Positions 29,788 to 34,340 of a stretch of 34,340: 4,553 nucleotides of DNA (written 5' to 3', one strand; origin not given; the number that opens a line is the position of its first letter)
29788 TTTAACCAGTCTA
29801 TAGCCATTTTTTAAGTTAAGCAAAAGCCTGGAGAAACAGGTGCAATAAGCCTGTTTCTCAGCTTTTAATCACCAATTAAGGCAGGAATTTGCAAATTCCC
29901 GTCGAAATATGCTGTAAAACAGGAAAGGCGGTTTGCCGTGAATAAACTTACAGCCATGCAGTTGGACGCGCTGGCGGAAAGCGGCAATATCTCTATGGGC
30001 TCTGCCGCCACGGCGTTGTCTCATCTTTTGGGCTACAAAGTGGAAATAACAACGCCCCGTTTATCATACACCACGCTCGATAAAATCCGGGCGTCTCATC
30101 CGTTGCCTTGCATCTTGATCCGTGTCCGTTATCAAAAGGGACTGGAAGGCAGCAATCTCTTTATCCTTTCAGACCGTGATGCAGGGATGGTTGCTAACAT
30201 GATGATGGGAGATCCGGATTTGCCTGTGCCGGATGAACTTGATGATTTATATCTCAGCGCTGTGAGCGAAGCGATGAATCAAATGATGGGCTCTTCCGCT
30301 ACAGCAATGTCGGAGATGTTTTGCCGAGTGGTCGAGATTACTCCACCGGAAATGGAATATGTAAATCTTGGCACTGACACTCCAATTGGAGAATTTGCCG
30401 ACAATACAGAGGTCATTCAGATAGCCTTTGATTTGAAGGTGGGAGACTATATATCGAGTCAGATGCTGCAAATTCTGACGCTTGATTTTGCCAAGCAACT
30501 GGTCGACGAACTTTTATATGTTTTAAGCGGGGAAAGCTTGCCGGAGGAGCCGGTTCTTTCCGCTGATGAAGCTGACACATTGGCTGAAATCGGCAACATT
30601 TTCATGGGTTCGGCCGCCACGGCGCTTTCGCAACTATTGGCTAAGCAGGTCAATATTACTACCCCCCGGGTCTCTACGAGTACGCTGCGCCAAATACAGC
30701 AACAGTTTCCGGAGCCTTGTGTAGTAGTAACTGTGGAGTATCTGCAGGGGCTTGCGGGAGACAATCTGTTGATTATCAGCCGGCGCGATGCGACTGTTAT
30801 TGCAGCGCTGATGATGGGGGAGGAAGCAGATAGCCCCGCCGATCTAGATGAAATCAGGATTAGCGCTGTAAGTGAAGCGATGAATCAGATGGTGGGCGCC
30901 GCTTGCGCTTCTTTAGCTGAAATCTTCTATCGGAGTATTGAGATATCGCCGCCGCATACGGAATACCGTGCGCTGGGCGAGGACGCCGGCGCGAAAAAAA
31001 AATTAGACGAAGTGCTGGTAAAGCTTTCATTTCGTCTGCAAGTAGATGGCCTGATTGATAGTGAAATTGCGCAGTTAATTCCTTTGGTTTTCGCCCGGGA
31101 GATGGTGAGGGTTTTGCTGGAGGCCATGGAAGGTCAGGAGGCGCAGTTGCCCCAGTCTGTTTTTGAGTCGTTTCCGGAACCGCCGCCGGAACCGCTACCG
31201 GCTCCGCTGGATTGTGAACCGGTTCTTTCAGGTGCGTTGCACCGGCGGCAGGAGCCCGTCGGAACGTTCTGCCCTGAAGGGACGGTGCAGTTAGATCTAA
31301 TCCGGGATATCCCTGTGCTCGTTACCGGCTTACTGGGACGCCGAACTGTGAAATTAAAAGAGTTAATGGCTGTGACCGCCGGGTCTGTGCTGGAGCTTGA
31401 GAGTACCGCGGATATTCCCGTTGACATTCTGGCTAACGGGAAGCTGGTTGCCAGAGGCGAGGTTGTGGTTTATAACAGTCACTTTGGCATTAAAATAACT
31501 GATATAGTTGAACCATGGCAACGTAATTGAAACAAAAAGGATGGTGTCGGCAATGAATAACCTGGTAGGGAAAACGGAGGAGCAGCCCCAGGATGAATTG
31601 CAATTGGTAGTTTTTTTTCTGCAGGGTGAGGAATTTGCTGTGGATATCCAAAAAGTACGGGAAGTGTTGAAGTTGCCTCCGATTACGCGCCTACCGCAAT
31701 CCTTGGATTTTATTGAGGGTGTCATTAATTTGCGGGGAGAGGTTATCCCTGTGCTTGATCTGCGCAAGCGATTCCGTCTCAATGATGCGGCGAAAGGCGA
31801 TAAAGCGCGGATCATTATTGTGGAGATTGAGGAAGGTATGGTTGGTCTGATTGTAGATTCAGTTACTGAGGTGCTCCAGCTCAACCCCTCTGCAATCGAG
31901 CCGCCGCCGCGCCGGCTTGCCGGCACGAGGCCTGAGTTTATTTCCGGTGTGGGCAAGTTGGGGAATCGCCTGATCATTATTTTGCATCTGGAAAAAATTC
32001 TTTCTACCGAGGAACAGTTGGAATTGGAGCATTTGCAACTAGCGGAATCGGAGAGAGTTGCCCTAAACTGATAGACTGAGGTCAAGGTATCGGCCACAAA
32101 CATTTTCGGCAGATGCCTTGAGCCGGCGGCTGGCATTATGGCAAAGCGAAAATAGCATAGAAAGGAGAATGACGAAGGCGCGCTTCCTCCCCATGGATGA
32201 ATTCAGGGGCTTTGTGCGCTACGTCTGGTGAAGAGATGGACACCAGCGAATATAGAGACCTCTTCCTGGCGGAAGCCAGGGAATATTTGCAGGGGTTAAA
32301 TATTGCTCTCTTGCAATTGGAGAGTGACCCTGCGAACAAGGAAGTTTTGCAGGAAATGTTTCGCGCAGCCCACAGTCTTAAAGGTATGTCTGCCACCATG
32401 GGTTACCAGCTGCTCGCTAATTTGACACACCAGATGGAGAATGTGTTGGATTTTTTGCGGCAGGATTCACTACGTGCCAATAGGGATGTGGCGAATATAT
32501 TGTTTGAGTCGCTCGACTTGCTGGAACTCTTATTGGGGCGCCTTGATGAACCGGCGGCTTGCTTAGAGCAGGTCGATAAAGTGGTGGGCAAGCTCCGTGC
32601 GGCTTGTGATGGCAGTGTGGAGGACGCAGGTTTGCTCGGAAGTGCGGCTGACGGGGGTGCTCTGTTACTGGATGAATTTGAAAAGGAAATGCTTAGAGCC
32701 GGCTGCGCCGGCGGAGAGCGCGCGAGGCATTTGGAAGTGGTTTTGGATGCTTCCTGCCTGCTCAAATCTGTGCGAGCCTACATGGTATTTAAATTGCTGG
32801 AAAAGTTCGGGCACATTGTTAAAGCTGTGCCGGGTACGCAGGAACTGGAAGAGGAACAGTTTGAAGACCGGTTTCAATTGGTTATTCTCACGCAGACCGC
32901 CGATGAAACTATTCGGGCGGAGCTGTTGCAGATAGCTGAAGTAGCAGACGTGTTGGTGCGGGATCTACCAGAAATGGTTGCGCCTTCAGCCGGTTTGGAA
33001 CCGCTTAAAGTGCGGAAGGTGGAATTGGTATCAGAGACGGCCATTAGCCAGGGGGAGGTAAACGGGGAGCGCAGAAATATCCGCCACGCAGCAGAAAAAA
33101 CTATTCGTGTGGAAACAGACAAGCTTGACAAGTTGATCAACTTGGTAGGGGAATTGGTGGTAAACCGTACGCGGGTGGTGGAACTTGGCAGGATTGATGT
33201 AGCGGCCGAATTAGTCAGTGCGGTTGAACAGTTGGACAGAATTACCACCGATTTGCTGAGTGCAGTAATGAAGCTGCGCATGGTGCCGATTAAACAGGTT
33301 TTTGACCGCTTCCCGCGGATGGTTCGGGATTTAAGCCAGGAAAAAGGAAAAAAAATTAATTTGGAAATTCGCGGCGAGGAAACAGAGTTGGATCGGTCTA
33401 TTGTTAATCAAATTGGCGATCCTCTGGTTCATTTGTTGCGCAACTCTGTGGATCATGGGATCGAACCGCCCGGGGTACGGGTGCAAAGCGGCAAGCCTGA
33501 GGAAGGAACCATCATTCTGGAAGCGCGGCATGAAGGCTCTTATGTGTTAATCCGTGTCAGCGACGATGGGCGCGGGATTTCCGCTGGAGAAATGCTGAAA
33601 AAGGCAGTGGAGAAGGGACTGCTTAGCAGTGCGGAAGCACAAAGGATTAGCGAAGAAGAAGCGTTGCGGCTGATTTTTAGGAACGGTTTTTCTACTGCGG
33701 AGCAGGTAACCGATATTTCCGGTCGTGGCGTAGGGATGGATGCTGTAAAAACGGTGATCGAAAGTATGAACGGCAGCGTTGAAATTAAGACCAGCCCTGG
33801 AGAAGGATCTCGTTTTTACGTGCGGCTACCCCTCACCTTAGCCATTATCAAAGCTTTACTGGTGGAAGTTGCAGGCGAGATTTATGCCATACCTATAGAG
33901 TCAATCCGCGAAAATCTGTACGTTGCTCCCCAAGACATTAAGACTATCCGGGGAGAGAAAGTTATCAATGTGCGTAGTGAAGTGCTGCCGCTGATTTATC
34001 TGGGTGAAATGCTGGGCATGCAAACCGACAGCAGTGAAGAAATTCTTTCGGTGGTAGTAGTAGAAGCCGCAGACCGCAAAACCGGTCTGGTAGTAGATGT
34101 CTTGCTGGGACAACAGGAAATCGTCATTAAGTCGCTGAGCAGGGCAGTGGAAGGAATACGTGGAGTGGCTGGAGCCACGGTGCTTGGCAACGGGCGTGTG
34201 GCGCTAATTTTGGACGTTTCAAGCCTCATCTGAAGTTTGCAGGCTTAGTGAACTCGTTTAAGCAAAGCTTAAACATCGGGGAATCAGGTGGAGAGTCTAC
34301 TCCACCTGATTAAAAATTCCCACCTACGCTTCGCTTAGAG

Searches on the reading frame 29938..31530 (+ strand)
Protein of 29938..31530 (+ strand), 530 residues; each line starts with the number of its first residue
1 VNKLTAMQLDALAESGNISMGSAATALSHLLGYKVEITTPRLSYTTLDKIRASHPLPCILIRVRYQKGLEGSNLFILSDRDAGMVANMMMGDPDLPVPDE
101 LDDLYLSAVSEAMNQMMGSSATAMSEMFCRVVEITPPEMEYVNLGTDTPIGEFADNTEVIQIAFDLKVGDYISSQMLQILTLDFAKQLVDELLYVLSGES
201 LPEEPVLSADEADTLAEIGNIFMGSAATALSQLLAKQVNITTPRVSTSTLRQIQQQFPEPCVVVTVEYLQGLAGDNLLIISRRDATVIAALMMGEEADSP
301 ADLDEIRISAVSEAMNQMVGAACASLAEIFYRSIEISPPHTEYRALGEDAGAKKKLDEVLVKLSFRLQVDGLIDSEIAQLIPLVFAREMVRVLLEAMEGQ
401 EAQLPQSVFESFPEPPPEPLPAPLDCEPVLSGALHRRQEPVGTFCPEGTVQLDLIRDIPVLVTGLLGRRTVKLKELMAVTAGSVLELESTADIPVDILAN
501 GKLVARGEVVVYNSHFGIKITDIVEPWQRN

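Call 38: search_protein_families(library=pfam, proteins=[window:29938-31530:+], max_evalue=0.001)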
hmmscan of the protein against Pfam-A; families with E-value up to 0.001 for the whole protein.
window:29938-31530:+ (530 aa): 4 families
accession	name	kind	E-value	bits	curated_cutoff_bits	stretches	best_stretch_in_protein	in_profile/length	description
PF04509.17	CheC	-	1e-50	169.8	22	4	7-44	1-38/38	CheC-like family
PF13690.11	CheX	-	2.1e-20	73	27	1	180-266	15-93/94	Chemotaxis phosphatase CheX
PF01052.25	FliMN_C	-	7.6e-20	71.1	23.8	1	454-524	2-72/73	Type III flagellar switch regulator (C-ring) FliN C-term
PF02154.20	FliM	-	7.7e-05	23.1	27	0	208-370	10-170/192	Flagellar motor switch protein FliM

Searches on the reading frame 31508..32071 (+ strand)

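Call 38: search_protein_families(library=pfam, proteins=[window:31508-32071:+], max_evalue=0.001)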
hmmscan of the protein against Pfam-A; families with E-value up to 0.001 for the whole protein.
window:31508-32071:+ (187 aa): 1 family
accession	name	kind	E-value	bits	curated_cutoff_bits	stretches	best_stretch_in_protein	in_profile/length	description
PF01584.24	CheW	-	8.6e-43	145.7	23.5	1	32-168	1-137/138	CheW-like domain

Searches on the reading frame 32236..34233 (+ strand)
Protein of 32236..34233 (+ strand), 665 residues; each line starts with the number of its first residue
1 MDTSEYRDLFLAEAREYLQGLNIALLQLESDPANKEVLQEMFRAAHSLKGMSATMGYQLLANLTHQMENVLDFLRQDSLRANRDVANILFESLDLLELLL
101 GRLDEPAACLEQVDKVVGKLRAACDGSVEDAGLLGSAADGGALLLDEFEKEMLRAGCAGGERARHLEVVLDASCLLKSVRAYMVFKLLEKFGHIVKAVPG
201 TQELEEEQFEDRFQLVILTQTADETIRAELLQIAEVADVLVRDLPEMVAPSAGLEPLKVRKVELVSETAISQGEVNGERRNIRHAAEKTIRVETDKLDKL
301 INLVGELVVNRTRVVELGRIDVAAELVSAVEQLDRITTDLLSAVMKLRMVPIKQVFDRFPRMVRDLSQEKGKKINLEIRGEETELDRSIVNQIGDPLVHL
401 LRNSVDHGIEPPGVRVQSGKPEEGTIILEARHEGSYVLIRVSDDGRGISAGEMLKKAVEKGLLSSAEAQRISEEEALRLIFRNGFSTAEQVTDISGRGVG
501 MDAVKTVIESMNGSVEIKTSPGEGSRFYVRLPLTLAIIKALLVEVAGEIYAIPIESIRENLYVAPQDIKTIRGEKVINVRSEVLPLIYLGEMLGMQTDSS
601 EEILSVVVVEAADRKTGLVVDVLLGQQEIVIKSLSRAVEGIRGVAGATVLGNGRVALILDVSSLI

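Call 30: find_homologous_proteins(query=window:32236-34233:+, max_evalue=1e-100)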
Query window:32236-34233:+ (665 aa): 6757 proteins with E <= 1e-100 among 8000 candidates; the best 120 are listed.
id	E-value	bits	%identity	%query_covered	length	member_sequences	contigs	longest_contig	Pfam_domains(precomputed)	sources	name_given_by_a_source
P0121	0.0e+0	1386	100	100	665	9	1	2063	PF07194.17,PF02895.21,PF01584.25,PF02518.32,PF01627.29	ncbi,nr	ncbi:MAG: Chemotaxis protein CheA [Dehalococcoidia bacterium]|nr:Chemotaxis protein CheA [Bacillota 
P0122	0.0e+0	1295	92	100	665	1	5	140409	PF07194.17,PF02895.21,PF01584.25,PF02518.32,PF01627.29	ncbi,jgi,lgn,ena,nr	ncbi:MAG: chemotaxis protein CheA [Dethiobacter sp.]|jgi:two-component system chemotaxis sensor kina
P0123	0.0e+0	1291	93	100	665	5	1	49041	PF07194.17,PF02895.21,PF01584.25,PF02518.32,PF01627.29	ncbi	ncbi:MAG: chemotaxis protein CheW [Dethiobacteraceae bacterium]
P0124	0.0e+0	1280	92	100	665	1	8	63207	PF07194.17,PF02895.21,PF01584.25,PF02518.32,PF01627.29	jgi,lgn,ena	-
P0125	0.0e+0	1277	91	100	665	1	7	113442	PF07194.17,PF02895.21,PF01584.25,PF02518.32,PF01627.29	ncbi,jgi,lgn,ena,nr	ncbi:MAG: chemotaxis protein CheA [Clostridium sp.]|nr:chemotaxis protein CheA [Clostridium sp.]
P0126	0.0e+0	1276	92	100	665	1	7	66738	PF07194.17,PF02895.21,PF01584.25,PF02518.32,PF01627.29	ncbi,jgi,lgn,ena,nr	ncbi:MAG: chemotaxis protein CheA [Firmicutes bacterium]|jgi:two-component system chemotaxis sensor 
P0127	0.0e+0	1274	92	100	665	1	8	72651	PF07194.17,PF02895.21,PF01584.25,PF02518.32,PF01627.29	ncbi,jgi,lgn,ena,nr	ncbi:MAG: chemotaxis protein CheA [Dethiobacter sp.]|nr:chemotaxis protein CheA [Dethiobacter sp.] M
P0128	0.0e+0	1256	91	100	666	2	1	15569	PF07194.17,PF02895.21,PF01584.25,PF02518.32,PF01627.29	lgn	-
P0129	0.0e+0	1247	89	100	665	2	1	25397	PF07194.17,PF02895.21,PF01584.25,PF02518.32,PF01627.29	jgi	-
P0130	0.0e+0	1163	84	100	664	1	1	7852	PF07194.17,PF02895.21,PF01584.25,PF02518.32,PF01627.29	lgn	-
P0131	0.0e+0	1161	84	100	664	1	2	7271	PF07194.17,PF02895.21,PF01584.25,PF02518.32,PF01627.29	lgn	-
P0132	0.0e+0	1161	84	100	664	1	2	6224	PF07194.17,PF02895.21,PF01584.25,PF02518.32,PF01627.29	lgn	-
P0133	0.0e+0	1093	90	86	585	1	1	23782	PF07194.17,PF02895.21,PF02518.32,PF01627.29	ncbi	-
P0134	0.0e+0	1069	76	100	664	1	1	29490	PF07194.17,PF02895.21,PF01584.25,PF02518.32,PF01627.29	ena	-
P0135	0.0e+0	1069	76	100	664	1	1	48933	PF07194.17,PF02895.21,PF01584.25,PF02518.32,PF01627.29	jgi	jgi:two-component system chemotaxis sensor kinase CheA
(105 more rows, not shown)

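Call 31: find_encoding_contigs(protein=P0123, flank=10000, max_places=2)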
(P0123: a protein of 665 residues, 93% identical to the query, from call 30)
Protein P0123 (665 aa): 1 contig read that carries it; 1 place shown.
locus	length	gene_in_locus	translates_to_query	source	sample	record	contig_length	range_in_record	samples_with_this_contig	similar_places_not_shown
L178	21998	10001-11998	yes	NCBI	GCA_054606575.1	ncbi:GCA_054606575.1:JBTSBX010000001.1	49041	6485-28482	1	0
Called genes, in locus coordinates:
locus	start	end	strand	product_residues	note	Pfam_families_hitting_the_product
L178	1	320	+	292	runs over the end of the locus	PF02374:ArsA_ATPase (faint), PF10609:ParA, PF13614:AAA_31, PF00142:Fer4_NifH (weak), PF01656:CbiA, PF06564:CBP_BcsQ (weak), PF09140:MipZ (weak)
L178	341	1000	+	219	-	PF12945:PilZNR, PF07238:PilZ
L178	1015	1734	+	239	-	PF04542:Sigma70_r2, PF04539:Sigma70_r3, PF08281:Sigma70_r4_2, PF04545:Sigma70_r4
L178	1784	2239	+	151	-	PF19610:DUF6115, PF10975:DUF2802 (weak)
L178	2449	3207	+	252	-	PF00460:Flg_bb_rod, PF22692:LlgE_F_G_D1, PF06429:Flg_bbr_C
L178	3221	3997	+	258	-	PF00460:Flg_bb_rod, PF22692:LlgE_F_G_D1, PF06429:Flg_bbr_C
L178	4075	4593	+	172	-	PF00515:TPR_1 (faint), PF07719:TPR_2 (faint), PF13371:TPR_9 (faint), PF13414:TPR_11 (faint), PF13424:TPR_12 (faint), PF21033:RMD1-3 (faint), PF13431:TPR_17 (faint)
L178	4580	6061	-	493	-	PF20250:FapA_N, PF03961:FapA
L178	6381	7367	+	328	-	PF02154:FliM, PF01052:FliMN_C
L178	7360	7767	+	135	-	PF01052:FliMN_C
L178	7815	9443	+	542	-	PF02154:FliM (faint), PF04509:CheC, PF13690:CheX (weak), PF04509:CheC, PF01052:FliMN_C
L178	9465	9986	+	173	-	PF01584:CheW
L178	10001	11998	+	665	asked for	PF01627:Hpt, PF07194:P2, PF02895:H-kinase_dim, PF02518:HATPase_c, PF01584:CheW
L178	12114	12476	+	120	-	PF00072:Response_reg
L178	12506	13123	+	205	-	PF13690:CheX (faint), PF04509:CheC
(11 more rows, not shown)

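Call 32: find_encoding_contigs(protein=P0122, flank=10000, max_places=2)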
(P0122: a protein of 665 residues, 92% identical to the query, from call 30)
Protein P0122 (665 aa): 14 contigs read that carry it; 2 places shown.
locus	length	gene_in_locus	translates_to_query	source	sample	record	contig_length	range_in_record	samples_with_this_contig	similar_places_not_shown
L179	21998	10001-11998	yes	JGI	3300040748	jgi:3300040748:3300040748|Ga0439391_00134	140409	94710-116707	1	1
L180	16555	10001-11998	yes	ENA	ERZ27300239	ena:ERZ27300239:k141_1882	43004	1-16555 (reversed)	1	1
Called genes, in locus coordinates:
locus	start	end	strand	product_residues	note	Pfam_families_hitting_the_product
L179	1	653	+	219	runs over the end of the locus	PF12945:PilZNR, PF07238:PilZ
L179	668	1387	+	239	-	PF04542:Sigma70_r2, PF04539:Sigma70_r3, PF08281:Sigma70_r4_2, PF04545:Sigma70_r4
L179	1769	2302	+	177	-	PF19610:DUF6115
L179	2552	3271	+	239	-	PF22692:LlgE_F_G_D1, PF06429:Flg_bbr_C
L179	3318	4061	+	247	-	PF00460:Flg_bb_rod, PF22692:LlgE_F_G_D1, PF06429:Flg_bbr_C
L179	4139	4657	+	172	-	PF21033:RMD1-3 (faint), PF00515:TPR_1 (faint), PF07719:TPR_2 (faint), PF13371:TPR_9 (faint), PF13414:TPR_11 (faint), PF13424:TPR_12 (faint), PF13428:TPR_14 (faint), PF13432:TPR_16 (faint), +2 more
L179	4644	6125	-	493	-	PF20250:FapA_N, PF03961:FapA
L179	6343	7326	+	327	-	PF02154:FliM, PF01052:FliMN_C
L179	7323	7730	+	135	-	PF01052:FliMN_C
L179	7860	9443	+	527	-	PF04509:CheC, PF13690:CheX (faint), PF04509:CheC, PF01052:FliMN_C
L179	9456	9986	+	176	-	PF01584:CheW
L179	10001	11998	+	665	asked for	PF01627:Hpt, PF07194:P2, PF02895:H-kinase_dim, PF02518:HATPase_c, PF01584:CheW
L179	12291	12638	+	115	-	PF00072:Response_reg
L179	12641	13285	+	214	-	PF13690:CheX (faint), PF04509:CheC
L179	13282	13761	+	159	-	PF03975:CheD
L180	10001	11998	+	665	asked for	PF01627:Hpt, PF07194:P2, PF02895:H-kinase_dim, PF02518:HATPase_c, PF01584:CheW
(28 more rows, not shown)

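Call 33: find_encoding_contigs(protein=P0125, flank=10000, max_places=2)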
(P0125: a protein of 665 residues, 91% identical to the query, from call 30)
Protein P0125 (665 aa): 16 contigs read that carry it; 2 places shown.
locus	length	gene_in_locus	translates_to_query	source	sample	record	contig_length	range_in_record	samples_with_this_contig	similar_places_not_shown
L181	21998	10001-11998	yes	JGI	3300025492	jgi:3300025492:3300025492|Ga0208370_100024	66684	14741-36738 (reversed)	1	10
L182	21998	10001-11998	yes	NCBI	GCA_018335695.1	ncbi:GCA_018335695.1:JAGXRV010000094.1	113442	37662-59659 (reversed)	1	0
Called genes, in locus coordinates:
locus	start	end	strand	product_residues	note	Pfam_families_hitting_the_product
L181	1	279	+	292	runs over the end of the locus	PF02374:ArsA_ATPase (faint), PF10609:ParA, PF13614:AAA_31, PF00142:Fer4_NifH, PF01656:CbiA, PF06564:CBP_BcsQ (weak), PF09140:MipZ (weak)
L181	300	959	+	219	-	PF12945:PilZNR, PF07238:PilZ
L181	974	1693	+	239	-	PF04542:Sigma70_r2, PF04539:Sigma70_r3, PF08281:Sigma70_r4_2, PF04545:Sigma70_r4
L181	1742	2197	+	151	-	PF19610:DUF6115, PF10975:DUF2802 (faint)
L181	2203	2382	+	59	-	-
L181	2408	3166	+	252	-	PF00460:Flg_bb_rod, PF22692:LlgE_F_G_D1, PF06429:Flg_bbr_C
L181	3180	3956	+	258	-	PF00460:Flg_bb_rod, PF22692:LlgE_F_G_D1, PF06429:Flg_bbr_C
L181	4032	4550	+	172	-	PF13414:TPR_11 (faint), PF13432:TPR_16 (faint), PF00515:TPR_1 (faint), PF07719:TPR_2 (faint), PF13424:TPR_12 (faint), PF13428:TPR_14 (faint), PF13371:TPR_9 (weak), PF14559:TPR_19 (weak), +3 more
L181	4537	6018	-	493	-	PF20250:FapA_N, PF03961:FapA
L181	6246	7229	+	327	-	PF02154:FliM, PF01052:FliMN_C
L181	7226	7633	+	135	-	PF01052:FliMN_C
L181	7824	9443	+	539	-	PF04509:CheC, PF13690:CheX (faint), PF04509:CheC, PF01052:FliMN_C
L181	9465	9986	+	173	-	PF01584:CheW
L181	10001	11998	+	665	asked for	PF01627:Hpt, PF07194:P2, PF02895:H-kinase_dim, PF02518:HATPase_c, PF01584:CheW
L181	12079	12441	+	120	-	PF00072:Response_reg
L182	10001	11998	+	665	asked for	PF01627:Hpt, PF07194:P2, PF02895:H-kinase_dim, PF02518:HATPase_c, PF01584:CheW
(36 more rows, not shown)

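Call 61: find_encoding_contigs(protein=P0121, flank=3000, max_places=8)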
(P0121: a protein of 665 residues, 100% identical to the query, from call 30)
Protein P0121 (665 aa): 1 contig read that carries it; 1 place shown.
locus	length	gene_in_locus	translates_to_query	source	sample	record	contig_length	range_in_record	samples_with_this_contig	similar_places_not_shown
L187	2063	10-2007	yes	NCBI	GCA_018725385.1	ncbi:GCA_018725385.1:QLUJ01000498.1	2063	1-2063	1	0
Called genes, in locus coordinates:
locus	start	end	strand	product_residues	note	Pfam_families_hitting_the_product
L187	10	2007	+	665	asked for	PF01627:Hpt, PF07194:P2, PF02895:H-kinase_dim, PF02518:HATPase_c, PF01584:CheW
